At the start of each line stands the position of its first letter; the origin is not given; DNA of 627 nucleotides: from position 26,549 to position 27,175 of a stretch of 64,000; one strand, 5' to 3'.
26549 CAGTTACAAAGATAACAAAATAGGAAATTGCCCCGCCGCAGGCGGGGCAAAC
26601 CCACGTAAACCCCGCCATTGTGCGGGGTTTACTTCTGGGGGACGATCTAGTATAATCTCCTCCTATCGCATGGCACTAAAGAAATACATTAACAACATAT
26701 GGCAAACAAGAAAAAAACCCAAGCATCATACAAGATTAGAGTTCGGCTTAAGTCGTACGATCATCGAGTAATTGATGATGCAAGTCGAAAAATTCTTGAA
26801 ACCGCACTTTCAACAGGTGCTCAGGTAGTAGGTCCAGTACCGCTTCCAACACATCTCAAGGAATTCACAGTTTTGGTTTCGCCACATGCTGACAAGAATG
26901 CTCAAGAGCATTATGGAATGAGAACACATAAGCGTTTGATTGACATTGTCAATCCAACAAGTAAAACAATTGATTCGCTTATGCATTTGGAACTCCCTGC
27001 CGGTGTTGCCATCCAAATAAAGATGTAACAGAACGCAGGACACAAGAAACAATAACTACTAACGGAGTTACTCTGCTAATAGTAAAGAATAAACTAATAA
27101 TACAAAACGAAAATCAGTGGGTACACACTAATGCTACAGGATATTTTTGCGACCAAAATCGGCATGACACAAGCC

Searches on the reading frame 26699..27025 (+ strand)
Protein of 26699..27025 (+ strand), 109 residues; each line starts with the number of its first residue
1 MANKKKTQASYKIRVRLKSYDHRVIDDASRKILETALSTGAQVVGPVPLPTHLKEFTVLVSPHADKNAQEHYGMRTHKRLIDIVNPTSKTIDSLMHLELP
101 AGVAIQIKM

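Call 85: search_protein_families(library=pfam, proteins=[window:26699-27025:+], max_evalue=0.001)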
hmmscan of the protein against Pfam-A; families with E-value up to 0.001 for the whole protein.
window:26699-27025:+ (109 aa): 1 family
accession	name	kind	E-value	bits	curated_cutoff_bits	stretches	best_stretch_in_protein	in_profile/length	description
PF00338.27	Ribosomal_S10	-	6.4e-33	113.4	21.2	1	14-108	1-98/98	Ribosomal protein S10p/S20e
